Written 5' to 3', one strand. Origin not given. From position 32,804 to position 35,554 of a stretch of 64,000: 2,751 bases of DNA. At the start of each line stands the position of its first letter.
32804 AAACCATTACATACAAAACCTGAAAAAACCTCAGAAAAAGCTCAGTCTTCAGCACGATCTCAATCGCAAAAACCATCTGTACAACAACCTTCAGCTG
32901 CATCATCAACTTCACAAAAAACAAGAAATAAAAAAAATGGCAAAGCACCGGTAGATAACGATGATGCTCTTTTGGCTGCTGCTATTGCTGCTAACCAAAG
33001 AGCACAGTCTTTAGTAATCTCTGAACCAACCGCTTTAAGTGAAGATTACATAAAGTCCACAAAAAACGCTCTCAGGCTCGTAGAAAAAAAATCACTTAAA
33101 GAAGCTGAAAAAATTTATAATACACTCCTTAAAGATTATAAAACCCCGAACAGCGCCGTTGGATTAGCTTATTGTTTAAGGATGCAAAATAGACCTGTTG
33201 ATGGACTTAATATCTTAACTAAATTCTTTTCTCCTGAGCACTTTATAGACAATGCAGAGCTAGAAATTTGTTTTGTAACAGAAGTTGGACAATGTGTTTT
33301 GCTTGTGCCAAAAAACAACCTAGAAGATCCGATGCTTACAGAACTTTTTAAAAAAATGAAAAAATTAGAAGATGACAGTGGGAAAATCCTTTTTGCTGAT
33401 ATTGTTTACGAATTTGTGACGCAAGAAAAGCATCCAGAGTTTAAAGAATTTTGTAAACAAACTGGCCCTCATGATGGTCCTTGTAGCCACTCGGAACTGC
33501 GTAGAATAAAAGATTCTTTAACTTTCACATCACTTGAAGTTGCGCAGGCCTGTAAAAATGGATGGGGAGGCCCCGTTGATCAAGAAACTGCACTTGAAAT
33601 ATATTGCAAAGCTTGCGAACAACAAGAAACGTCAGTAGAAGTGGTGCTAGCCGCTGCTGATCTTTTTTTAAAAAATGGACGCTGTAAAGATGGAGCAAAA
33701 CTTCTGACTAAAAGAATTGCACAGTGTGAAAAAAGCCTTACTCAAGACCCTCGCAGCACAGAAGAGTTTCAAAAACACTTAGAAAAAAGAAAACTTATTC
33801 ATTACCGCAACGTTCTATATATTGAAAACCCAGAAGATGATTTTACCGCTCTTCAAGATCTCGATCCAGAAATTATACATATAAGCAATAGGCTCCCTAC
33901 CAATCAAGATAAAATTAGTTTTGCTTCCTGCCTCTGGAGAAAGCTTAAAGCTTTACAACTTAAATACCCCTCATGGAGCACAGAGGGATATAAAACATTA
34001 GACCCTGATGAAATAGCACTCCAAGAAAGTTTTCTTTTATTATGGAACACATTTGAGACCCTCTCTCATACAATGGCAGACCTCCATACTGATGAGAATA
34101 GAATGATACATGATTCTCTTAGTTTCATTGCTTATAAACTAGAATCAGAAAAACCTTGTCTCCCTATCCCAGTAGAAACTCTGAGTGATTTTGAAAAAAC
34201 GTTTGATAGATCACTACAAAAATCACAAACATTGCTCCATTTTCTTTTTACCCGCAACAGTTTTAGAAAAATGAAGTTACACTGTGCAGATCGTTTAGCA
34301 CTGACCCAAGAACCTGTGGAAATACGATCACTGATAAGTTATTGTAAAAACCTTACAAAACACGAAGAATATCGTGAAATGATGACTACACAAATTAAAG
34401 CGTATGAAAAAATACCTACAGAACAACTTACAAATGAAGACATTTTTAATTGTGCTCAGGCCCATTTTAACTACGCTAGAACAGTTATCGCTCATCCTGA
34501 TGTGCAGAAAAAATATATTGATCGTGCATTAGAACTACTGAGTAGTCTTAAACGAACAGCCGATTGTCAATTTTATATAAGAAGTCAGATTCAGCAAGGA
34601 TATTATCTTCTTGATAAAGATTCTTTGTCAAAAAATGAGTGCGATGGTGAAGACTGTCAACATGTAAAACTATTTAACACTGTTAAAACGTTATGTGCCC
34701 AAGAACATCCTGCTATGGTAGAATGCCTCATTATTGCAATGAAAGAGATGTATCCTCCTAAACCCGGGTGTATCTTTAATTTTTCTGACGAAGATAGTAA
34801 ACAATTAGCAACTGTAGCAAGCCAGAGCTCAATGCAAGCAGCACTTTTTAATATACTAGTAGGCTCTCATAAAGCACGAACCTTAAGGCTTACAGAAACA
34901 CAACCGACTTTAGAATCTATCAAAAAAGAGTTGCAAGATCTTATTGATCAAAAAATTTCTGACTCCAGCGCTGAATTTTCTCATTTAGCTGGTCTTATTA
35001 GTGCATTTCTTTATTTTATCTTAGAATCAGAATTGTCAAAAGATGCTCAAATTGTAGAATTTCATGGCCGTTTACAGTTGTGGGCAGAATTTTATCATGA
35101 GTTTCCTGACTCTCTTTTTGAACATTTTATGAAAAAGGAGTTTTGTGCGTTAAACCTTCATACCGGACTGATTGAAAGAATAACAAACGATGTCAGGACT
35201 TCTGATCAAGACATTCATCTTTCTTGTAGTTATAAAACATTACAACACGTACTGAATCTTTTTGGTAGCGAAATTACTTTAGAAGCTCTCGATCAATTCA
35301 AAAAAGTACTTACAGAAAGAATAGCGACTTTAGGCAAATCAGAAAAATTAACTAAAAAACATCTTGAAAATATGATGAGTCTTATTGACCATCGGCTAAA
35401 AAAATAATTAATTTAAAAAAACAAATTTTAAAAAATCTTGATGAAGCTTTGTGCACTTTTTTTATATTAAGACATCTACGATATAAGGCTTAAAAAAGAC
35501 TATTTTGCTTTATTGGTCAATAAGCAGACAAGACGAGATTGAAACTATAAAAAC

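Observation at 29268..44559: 15-kb array of four paralogous, secreted, modular giant proteins with no family I recognise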

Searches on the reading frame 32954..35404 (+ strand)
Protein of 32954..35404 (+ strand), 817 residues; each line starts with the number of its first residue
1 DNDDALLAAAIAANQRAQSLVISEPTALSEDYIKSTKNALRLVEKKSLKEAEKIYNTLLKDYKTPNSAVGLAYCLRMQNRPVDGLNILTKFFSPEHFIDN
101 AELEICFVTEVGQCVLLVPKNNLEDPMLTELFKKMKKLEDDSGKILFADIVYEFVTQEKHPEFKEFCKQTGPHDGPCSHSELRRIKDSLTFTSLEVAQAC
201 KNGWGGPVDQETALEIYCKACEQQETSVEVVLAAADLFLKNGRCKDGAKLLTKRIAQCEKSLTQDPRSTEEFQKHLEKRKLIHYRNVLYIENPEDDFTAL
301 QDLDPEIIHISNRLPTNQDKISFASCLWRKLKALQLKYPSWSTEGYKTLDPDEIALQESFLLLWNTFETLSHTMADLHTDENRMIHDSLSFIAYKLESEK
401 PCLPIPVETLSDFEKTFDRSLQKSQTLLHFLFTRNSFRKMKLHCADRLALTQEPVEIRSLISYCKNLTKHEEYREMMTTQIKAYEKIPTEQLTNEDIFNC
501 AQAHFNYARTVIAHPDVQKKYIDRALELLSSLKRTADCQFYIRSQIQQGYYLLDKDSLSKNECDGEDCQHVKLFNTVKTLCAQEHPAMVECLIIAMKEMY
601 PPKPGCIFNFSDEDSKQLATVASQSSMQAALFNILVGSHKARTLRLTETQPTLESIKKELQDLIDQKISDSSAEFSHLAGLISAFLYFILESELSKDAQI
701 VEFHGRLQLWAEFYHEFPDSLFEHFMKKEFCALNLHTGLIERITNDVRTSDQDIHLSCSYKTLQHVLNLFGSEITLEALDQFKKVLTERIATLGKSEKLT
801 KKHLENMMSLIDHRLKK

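Call 19: find_homologous_proteins(query=window:32954-35404:+, max_evalue=0.01)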
Query seq(817 aa) (817 aa): 1 proteins with E <= 0.01 among 8000 candidates.
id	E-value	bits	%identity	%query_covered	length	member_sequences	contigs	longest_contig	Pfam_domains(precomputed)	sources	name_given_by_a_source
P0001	0.0e+0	1848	100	100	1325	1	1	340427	-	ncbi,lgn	-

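Call 39: search_solved_structures(query=window:32954-35404:+, max_evalue=1)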
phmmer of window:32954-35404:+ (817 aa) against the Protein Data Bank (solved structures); distinct sequences matched with E-value up to 1: 2.
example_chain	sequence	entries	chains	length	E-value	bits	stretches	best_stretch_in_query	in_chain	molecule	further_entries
3ttg_A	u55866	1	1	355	0.074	14.2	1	268-406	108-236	Putative aminomethyltransferase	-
9qhc_A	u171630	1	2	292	0.52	11.4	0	217-273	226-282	Engineered tetratricopeptide repeat protein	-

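Call 66: predict_structure(alignment_id=A4)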
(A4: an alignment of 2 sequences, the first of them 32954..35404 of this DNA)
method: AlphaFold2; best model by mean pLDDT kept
length: 817 residues; sequences in the alignment: 2
mean_pLDDT: 39.2   pTM: 0.23
mean pLDDT of the five models: 39.2, 37.0, 36.9, 36.9, 35.2
residues with pLDDT >= 90: 0; 70-90: 9; 50-70: 162; < 50: 646
segments of 3 or more residues with pLDDT < 50: 1-211, 265-272, 290-476, 478-480, 509-518, 534-574, 576-738, 749-763
pLDDT, mean of each block of 10 residues (from residue 1): 28 30 29 38 34 39 27 24 25 25 23 26 37 33 26 26 29 26 27 39 37 55 54 57 58 67 51 52 54 40 40 39 44 40 33 44 46 36 32 32 26 26 25 24 22 22 25 43 62 57 54 46 59 44 39 33 40 49 41 40 32 40 33 30 26 37 37 36 38 31 31 34 39 46 49 39 50 60 68 58 65 65
secondary structure, 60 per line:
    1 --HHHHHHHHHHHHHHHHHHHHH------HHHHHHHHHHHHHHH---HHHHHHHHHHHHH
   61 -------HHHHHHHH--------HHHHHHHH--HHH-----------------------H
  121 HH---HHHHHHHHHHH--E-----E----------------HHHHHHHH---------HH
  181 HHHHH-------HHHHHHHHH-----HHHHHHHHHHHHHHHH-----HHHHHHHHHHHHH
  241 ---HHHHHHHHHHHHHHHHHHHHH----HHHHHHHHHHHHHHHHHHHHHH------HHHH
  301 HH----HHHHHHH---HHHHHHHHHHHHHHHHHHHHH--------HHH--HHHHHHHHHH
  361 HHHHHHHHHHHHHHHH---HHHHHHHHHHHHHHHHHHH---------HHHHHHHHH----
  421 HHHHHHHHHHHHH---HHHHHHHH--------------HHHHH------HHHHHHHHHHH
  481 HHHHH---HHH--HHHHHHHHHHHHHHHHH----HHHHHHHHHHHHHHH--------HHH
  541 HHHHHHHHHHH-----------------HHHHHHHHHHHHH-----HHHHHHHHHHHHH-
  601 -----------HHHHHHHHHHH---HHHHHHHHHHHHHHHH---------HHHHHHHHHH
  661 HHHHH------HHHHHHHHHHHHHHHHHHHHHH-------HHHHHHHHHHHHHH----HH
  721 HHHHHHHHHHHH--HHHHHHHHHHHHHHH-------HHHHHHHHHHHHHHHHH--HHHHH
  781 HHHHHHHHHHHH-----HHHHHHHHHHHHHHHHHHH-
elements in order (helices of 4 or more, strands of 3 or more residues): H3-23 H30-44 H48-60 H68-75 H84-91 H126-136 H162-169 H179-185 H193-201 H207-222 H228-240 H244-264 H269-290 H297-302 H307-313 H317-337 H351-376 H380-398 H408-416 H421-433 H437-444 H459-463 H470-485 H494-510 H515-529 H538-551 H569-581 H587-599 H612-622 H626-641 H651-665 H672-693 H701-714 H719-732 H735-749 H757-773 H776-792 H798-816

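Call 73: find_related_loci(query=A4, collection=metagenome_contigs, flank=10000)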
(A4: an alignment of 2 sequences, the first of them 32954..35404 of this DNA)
Query A4 (817 aa) in metagenome_contigs; peptide patterns used: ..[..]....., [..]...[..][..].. (x = any residue, [..] = any of these).
216 stretches matched a pattern, but none encodes a relative of the query by tblastn (E <= 1e-3).

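Call 74: find_related_loci(query=A4, collection=viral_contigs, flank=5000)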
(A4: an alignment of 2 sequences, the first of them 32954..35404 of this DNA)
Query A4 (817 aa) in viral_contigs; peptide patterns used: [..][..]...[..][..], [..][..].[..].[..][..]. (x = any residue, [..] = any of these).
523 stretches matched a pattern, but none encodes a relative of the query by tblastn (E <= 1e-3).

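Call 80: search_solved_structures(query=A4, max_evalue=10)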
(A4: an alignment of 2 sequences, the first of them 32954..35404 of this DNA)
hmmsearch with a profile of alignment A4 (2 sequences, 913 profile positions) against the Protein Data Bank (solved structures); distinct sequences matched with E-value up to 10: 6.
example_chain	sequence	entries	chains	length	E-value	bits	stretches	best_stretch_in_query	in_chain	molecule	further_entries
7c7z_A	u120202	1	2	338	0.073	14.1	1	347-420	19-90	Flagellar hook-associated protein 3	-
5yti_A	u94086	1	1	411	0.1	13.7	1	347-420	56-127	Flagellar hook associated protein type 3 FlgL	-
3vmv_A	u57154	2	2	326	0.26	12.3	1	369-457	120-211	Pectate lyase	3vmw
4bwr_A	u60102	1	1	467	1.1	10.2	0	212-284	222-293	PROTEIN CORRESPONDING TO LOCUS C5321 FROM CFT073 E.COLI STRAIN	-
9v1i_lj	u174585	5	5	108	2.5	9.1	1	572-614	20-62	60S ribosomal protein L35a, putative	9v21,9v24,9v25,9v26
9v1l_lj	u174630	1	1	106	2.5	9.1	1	572-614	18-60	60S ribosomal protein L35a, putative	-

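Call 88: search_dna_similar(query=window:32954-35404:+, collection=plasmids, mode=protein, max_evalue=0.001, max_rows=5)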
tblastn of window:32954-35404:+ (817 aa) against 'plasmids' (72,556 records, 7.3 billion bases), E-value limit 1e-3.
No match.
